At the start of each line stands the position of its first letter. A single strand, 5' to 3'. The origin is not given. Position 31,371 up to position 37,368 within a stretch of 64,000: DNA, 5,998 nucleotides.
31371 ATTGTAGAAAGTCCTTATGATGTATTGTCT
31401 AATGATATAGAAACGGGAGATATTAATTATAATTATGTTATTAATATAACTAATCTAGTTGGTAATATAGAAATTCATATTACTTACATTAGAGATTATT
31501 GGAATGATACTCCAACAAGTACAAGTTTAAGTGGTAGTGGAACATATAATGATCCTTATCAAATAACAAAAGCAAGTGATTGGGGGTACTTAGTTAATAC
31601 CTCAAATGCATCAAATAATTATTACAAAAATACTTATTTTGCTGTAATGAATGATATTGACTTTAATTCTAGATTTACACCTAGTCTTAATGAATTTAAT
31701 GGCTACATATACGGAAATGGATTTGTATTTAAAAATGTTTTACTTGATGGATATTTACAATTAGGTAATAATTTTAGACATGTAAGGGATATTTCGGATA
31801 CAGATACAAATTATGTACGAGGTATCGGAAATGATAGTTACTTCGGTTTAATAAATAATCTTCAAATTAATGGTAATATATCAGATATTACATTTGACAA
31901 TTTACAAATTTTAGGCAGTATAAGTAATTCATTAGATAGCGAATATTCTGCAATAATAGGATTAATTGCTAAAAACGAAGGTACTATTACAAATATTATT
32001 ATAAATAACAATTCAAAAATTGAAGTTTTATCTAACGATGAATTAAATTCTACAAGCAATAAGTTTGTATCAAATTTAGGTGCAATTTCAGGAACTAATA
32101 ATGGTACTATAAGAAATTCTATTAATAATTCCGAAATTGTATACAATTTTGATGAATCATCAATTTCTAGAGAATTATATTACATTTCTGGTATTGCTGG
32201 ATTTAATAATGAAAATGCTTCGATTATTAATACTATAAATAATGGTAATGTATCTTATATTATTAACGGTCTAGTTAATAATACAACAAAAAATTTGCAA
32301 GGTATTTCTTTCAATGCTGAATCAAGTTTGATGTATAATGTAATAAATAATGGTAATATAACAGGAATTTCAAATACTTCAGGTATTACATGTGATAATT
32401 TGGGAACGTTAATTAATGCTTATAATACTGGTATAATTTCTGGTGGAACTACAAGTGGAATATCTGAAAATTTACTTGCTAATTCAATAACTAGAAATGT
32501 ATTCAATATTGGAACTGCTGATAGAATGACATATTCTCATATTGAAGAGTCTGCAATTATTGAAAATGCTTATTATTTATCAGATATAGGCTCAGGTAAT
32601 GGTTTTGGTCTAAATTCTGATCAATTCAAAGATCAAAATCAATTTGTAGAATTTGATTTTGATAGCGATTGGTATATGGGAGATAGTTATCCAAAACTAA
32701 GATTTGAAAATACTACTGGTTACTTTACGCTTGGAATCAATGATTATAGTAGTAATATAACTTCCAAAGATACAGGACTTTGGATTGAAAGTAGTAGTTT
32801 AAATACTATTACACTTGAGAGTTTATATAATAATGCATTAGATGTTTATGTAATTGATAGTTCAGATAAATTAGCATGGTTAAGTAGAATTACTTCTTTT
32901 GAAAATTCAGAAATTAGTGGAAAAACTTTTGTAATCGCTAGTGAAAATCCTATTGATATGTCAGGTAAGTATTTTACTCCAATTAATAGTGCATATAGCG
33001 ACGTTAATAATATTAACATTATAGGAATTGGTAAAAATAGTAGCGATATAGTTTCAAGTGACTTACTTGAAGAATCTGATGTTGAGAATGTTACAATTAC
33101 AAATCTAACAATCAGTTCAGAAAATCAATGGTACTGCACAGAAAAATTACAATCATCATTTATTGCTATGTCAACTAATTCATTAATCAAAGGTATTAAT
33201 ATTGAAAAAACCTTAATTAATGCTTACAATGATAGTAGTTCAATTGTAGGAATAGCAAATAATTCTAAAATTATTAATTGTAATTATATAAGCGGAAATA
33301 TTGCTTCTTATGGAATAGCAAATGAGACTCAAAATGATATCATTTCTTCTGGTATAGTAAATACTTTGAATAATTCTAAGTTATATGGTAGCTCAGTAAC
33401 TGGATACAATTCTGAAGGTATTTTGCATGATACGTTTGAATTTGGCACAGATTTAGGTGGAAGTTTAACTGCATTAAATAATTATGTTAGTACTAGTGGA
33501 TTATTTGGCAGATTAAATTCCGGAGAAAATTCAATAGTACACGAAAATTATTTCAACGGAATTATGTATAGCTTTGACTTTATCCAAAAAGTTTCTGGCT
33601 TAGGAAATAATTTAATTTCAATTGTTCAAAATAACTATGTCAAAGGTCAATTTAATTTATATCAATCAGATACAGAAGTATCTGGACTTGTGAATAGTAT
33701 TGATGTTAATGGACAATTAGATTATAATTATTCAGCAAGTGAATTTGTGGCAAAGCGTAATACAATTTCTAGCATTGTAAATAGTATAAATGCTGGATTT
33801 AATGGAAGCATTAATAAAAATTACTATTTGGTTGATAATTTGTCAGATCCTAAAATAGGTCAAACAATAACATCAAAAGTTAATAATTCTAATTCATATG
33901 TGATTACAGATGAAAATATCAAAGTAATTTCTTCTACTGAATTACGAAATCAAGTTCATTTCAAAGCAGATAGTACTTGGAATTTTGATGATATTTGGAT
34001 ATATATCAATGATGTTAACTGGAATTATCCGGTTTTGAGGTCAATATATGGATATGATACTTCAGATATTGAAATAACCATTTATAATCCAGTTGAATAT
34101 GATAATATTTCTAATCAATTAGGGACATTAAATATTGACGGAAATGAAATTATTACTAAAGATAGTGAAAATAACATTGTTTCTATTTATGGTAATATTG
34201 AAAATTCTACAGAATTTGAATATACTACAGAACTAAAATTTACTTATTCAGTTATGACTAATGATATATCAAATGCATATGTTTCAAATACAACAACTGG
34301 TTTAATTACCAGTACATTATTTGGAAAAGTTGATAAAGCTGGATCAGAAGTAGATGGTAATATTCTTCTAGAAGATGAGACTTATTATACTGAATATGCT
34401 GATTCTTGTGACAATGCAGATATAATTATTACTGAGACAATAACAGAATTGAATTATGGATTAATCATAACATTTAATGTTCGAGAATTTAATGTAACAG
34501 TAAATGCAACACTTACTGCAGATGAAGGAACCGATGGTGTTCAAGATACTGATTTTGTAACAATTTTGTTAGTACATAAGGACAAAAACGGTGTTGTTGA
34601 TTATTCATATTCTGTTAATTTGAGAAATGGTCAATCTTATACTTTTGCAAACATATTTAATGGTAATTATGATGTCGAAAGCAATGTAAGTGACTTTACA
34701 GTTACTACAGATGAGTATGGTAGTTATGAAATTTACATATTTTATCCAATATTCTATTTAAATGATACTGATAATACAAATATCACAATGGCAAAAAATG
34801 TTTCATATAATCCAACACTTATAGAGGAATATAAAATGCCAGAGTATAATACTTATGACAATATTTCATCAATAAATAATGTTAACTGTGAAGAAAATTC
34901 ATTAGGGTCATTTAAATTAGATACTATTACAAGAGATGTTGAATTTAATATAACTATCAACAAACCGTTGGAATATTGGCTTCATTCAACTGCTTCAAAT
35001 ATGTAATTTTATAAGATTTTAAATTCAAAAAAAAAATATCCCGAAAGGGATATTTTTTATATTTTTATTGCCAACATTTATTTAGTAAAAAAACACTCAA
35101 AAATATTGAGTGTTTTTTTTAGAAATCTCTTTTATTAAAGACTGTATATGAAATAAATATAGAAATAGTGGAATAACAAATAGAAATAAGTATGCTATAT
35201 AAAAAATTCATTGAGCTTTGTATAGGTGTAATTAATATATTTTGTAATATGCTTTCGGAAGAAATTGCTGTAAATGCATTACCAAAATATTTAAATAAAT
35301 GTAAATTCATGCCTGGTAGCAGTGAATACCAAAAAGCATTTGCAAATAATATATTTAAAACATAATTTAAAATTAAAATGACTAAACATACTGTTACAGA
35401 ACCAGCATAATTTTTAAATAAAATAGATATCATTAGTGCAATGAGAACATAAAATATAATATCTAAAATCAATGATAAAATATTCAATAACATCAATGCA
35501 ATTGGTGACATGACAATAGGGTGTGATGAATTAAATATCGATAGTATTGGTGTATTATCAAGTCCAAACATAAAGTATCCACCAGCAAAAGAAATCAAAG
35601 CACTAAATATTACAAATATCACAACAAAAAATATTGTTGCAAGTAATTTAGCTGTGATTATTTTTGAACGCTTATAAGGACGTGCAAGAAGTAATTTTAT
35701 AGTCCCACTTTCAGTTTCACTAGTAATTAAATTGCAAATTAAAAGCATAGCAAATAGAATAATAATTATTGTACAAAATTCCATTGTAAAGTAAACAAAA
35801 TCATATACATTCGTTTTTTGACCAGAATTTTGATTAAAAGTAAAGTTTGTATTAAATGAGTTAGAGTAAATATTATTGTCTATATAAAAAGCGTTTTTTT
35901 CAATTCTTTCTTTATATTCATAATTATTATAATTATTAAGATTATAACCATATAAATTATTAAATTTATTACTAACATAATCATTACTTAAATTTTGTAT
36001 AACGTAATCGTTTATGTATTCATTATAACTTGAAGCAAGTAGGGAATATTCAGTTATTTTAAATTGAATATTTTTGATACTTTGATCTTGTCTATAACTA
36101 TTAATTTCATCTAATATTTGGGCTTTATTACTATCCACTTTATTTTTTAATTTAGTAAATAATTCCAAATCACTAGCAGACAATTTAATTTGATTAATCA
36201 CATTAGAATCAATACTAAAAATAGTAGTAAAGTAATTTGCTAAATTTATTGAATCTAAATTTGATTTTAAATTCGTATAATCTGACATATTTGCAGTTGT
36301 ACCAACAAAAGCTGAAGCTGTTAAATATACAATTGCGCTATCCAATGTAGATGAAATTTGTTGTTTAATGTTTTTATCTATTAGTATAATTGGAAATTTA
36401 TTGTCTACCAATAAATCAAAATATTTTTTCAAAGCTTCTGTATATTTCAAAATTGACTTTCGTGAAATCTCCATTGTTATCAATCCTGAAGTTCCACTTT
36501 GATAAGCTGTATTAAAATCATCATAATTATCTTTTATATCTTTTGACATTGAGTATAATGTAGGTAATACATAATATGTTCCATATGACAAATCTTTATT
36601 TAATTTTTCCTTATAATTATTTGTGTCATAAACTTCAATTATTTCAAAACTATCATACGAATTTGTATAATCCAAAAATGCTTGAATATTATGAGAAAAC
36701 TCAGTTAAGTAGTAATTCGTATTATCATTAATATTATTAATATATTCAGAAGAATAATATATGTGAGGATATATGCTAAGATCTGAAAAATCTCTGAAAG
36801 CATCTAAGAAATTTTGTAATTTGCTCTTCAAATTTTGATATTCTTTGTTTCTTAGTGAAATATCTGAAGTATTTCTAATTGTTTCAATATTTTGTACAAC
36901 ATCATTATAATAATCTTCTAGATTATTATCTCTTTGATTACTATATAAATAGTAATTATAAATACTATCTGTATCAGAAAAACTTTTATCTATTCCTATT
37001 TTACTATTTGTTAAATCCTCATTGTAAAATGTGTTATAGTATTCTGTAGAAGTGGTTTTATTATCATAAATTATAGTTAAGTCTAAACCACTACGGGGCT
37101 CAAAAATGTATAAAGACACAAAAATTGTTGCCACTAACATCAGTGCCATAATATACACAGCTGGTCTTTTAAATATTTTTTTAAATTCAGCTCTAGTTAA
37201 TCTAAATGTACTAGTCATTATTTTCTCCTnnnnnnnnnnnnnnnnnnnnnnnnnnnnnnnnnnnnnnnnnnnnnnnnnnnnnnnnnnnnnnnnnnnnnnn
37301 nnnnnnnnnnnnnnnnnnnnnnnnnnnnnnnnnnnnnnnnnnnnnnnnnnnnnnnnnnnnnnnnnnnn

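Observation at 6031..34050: Nine diverged GLUG-like beta-helix cassettes arranged as four tandem pairs plus one singleton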

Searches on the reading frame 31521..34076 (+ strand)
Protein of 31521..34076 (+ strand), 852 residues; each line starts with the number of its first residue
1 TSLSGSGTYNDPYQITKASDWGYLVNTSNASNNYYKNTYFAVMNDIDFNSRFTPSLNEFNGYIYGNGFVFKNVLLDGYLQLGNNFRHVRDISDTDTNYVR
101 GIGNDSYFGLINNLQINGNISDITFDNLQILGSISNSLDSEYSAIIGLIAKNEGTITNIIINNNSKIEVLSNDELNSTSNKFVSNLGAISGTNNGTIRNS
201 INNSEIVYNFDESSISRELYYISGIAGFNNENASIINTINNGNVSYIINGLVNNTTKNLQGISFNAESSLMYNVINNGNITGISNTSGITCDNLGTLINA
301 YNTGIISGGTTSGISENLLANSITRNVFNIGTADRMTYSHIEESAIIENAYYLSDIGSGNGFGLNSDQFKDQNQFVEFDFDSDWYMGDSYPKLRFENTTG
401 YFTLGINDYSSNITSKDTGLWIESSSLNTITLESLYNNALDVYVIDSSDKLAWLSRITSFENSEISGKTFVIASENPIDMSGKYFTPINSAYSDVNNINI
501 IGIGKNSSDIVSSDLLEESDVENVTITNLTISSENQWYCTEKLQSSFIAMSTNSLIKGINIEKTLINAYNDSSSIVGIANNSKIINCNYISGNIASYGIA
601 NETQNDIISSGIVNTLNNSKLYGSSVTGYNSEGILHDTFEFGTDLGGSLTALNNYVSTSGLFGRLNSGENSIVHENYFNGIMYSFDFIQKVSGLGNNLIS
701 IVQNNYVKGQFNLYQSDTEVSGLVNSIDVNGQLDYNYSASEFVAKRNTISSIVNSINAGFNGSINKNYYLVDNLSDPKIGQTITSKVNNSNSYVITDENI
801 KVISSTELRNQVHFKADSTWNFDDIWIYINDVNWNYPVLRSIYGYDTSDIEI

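Call 14: find_homologous_proteins(query=window:31527-34052:+, max_evalue=0.001)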
Query window:31527-34052:+ (842 aa): 1 proteins with E <= 0.001 among 8000 candidates.
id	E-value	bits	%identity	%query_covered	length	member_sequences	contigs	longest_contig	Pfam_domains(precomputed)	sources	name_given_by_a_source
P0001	1.4e-138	482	45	76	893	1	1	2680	-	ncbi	ncbi:MAG: hypothetical protein ACI4PF_02655, partial [Christensenellales bacterium]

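Call 43: find_related_loci(query=window:31521-34076:+, collection=genome_contigs, flank=10000)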
Query window:31521-34076:+ (852 aa) in genome_contigs; peptide patterns used: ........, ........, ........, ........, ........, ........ (x = any residue, [..] = any of these).
13 stretches matched a pattern; 1 encode a relative of the query (tblastn E <= 1e-3); 1 distinct loci.
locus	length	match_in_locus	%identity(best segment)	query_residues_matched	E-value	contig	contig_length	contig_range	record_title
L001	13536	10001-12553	26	2-309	6e-11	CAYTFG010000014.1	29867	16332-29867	MAG TPA_asm: uncultured Bacteroides sp. isolate SRP222552_co1_287 genome assembly, contig: NODE_564_length_29867_cov_31.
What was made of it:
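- Tried and rejected: The genome_contigs scan did not find the source genome and returned only a distant *Bacteroides* locus (call 43).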

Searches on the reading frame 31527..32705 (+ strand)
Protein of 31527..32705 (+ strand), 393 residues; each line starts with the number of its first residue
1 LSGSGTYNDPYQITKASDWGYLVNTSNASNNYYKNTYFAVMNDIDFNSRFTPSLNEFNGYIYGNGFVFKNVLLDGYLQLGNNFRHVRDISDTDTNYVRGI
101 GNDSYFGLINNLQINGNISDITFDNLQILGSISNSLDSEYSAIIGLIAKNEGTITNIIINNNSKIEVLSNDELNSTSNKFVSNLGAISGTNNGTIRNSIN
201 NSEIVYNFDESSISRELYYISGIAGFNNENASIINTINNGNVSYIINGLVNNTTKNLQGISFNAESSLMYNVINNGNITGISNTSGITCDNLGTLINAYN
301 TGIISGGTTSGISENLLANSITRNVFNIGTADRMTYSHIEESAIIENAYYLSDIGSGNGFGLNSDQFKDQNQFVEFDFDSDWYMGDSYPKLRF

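Call 6: search_protein_families(library=pfam, proteins=[window:31527-32705:+], max_evalue=10)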
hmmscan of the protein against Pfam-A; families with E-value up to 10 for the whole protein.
window:31527-32705:+ (393 aa): 0 families

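Call 7: search_protein_families(library=ncbifam, proteins=[window:31527-32705:+], max_evalue=10)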
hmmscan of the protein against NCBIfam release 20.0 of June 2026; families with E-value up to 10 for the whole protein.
window:31527-32705:+ (393 aa): 0 families

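Call 17: search_solved_structures(query=A1, max_evalue=10, show_alignments=3)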
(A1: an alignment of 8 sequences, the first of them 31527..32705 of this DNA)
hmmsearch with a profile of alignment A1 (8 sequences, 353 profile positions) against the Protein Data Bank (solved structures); distinct sequences matched with E-value up to 10: 0.
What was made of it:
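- On GLUG-type beta-helix domain (IgA1P NTD / 3N6Z-like cassette): The link is indirect, because the window-only profile A1 gives no PDB hit (call 17).
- A window-only profile finds no PDB relative (call 17), so the assignment depends on intermediate sequences.
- Tried and rejected: A window-only cassette profile against PDB sequences gave no hit (call 17).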

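Call 25: predict_structure(alignment_id=A1)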
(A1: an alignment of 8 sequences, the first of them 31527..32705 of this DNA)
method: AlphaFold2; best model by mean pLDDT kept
length: 393 residues; sequences in the alignment: 8
mean_pLDDT: 44.1   pTM: 0.46
mean pLDDT of the five models: 44.1, 41.2, 39.4, 38.9, 37.7
residues with pLDDT >= 90: 0; 70-90: 35; 50-70: 72; < 50: 286
segments of 3 or more residues with pLDDT < 50: 74-108, 110-117, 124-144, 148-153, 160-363, 371-375
pLDDT, mean of each block of 10 residues (from residue 1): 67 85 70 72 73 61 65 44 32 29 37 47 47 33 45 49 41 39 42 36 44 40 40 37 34 31 34 31 30 33 31 31 28 28 31 36 52 50 57 61
secondary structure, 60 per line:
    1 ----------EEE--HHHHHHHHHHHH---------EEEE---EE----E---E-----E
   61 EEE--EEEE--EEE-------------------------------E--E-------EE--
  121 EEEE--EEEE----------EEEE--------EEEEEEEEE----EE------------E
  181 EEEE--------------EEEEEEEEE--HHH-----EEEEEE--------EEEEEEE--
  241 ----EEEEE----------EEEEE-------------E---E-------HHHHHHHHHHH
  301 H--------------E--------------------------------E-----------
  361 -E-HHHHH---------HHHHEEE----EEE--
elements in order: E11-13 H16-27 E37-40 E60-63 E66-69 E72-74 E121-124 E127-130 E141-144 E153-161 E180-184 E199-207 E218-223 E232-238 E245-249 E260-264 H290-301 H364-368 H378-381 E382-384 E389-391
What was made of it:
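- On GLUG-type beta-helix domain (IgA1P NTD / 3N6Z-like cassette): The model of H from a shallow alignment was unusable (call 25).
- The model of H built from window sequences alone failed (pLDDT 44, call 25).
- Tried and rejected: AF2 of cassette H with only the eight window cassettes as alignment gave pLDDT 44 and was unusable (call 25).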

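Call 26: search_protein_representatives(alignment_id=A1)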
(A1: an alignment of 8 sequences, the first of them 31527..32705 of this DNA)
Query: 8 sequences, 353 profile positions. Proteins with E-value up to 0.001 (for the whole library): 23883; up to 1e-10: 7118; up to 1e-30: 517. The best 150 are listed.
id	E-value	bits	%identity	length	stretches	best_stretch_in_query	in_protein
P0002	3.6e-136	470.4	-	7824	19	4-251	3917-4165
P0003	9.5e-116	403.2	-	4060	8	5-352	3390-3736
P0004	9.1e-112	390.1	-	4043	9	37-352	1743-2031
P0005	2.0e-101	356.1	-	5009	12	3-351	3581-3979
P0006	3.1e-101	355.5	-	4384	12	5-352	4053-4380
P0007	2.7e-98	345.8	-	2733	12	3-352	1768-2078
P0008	3.6e-98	345.4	-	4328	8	5-302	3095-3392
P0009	6.4e-94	331.4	-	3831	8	4-233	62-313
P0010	2.0e-90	320.0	-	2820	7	33-352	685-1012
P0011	4.3e-83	295.8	-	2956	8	3-352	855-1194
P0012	9.5e-82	291.4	-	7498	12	6-325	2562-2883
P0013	4.2e-81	289.3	-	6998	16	11-212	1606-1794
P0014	2.0e-77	277.2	-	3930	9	4-174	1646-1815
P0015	3.9e-75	269.6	-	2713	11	4-342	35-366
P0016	1.5e-74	267.7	-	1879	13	8-219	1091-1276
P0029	1.5e-65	238.1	-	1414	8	30-260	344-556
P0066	5.1e-52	193.6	-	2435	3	5-352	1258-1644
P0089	2.2e-48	181.7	-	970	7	13-260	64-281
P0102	6.6e-47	176.8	-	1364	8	3-217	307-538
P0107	1.7e-46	175.5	-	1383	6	4-241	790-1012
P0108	1.8e-46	175.4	-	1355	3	3-351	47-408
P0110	2.9e-46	174.7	-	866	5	3-228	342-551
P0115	8.2e-46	173.2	-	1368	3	4-197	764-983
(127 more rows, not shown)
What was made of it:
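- Tried and rejected: The exhaustive profile search was needed to reach the family (call 26).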

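Call 27: search_protein_families(library=pfam, proteins=[P0089, P0110, P0108, P0029, P0102, P0107, P0115], max_evalue=0.01)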
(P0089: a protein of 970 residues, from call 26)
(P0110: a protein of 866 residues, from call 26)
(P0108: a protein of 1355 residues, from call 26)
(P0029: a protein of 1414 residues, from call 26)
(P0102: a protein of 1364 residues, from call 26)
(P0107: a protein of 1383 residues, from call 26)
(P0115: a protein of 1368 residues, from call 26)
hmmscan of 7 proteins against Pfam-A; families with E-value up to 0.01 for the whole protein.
P0089 (970 aa): 3 families
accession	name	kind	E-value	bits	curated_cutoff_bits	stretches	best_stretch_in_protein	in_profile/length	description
PF07581.17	Glug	-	6e-38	127.1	20.5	7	747-772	2-28/28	The GLUG motif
PF05342.19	Peptidase_M26_N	-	1.6e-24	87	27.7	3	70-174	147-250/250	M26 IgA1-specific Metallo-endopeptidase N-terminal region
PF19821.5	Phage_capsid_2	-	0.0029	17.3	25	0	836-866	179-209/293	Phage capsid protein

P0110 (866 aa): 2 families
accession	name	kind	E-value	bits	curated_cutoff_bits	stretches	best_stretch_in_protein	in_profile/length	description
PF07581.17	Glug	-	1.1e-42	141.9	20.5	7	511-533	5-28/28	The GLUG motif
PF15867.10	Dynein_attach_N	-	0.0055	17.1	27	0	666-681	35-50/68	Dynein attachment factor N-terminus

P0108 (1355 aa): 2 families
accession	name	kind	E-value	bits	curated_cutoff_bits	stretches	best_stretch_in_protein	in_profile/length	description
PF07581.17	Glug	-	3.8e-11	43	20.5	3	966-989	4-28/28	The GLUG motif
PF00404.24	Dockerin_1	-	3.1e-07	30.9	22.9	1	1292-1347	2-57/57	Dockerin type I domain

P0029 (1414 aa): 3 families
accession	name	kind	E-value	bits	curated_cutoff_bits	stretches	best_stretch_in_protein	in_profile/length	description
PF07581.17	Glug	-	1e-53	176.5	20.5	8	511-536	2-28/28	The GLUG motif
PF05342.19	Peptidase_M26_N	-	1.3e-31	110.2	27.7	4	66-174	144-250/250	M26 IgA1-specific Metallo-endopeptidase N-terminal region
PF05044.18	HPD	-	8.6e-05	22.9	25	0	1243-1280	84-121/154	Homeo-prospero domain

P0102 (1364 aa): 2 families
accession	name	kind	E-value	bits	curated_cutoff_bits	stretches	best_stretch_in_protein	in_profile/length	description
PF07581.17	Glug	-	3.8e-15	55.6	20.5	4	155-178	3-27/28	The GLUG motif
PF02368.24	Big_2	-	2.1e-13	50.5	22.8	1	1148-1225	1-79/79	Bacterial Ig-like domain (group 2)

P0107 (1383 aa): 3 families
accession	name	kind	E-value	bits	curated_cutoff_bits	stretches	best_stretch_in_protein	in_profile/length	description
PF07581.17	Glug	-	7.1e-65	211.5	20.5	9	902-927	2-28/28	The GLUG motif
PF05342.19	Peptidase_M26_N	-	1.3e-05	25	27.7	0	482-524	207-250/250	M26 IgA1-specific Metallo-endopeptidase N-terminal region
PF05345.18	He_PIG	-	0.0035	18.2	24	0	737-779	52-95/96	Putative Ig domain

P0115 (1368 aa): 4 families
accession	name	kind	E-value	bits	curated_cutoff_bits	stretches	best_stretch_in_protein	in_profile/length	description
PF13927.12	Ig_3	-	7.1e-11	42.9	30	2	1060-1135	1-78/78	Immunoglobulin domain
PF00149.33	Metallophos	-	3.2e-10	41.2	21.5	1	64-258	6-190/191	Calcineurin-like phosphoesterase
PF07581.17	Glug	-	9.4e-07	29.3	20.5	1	899-923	2-26/28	The GLUG motif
PF16351.10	DUF4979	-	0.0071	17.1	28.9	0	577-622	106-152/165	Domain of unknown function (DUF4979)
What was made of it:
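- Closest known: Giant multi-cassette GLUG proteins of gut and environmental bacteria. Same: They share the same cassette, very large size and extracellular accessory domains (calls 26, 27).
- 7 of 7 relatives carry Pfam Glug, E 1e-7 to 1e-65, and 3 of 7 carry Peptidase_M26_N (call 27). Relatives carry Big_2, Ig_3, He_PIG and dockerin domains (call 27). Some relatives carry Peptidase_M26_N (call 27).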

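Call 60: find_encoding_contigs(protein=P0066, flank=10000, max_places=3)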
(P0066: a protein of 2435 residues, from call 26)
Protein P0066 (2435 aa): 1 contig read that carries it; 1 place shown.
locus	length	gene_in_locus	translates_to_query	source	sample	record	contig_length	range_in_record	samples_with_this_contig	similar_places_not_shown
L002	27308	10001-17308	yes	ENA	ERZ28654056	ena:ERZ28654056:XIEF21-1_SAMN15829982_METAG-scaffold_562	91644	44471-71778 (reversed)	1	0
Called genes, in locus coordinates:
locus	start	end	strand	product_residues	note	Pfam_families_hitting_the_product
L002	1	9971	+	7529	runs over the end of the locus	-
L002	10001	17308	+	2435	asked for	-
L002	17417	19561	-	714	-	PF12679:ABC2_membrane_2, PF10920:DUF2705, PF12730:ABC2_membrane_4, PF13346:ABC2_membrane_5 (weak)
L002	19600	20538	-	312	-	PF00005:ABC_tran, PF13304:AAA_21 (weak)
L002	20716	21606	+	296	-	PF09335:VTT_dom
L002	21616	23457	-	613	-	PF03551:PadR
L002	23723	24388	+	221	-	PF01863:YgjP-like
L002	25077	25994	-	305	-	PF26305:CD_NTase_C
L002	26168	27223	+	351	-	PF00589:Phage_integrase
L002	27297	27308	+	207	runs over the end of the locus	PF01726:LexA_DNA_bind, PF00717:Peptidase_S24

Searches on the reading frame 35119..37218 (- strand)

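Call 12: search_protein_families(library=pfam, proteins=[window:35119-37218:-], max_evalue=0.001)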
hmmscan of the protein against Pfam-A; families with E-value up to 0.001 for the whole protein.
window:35119-37218:- (699 aa): 2 families
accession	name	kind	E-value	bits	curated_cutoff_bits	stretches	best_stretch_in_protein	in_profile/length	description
PF12679.13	ABC2_membrane_2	-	2.4e-19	70.1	27.2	1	385-698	72-282/283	ABC-2 family transporter protein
PF12730.13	ABC2_membrane_4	-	2.9e-11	44.1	27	1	459-618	33-179/179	ABC-2 family transporter protein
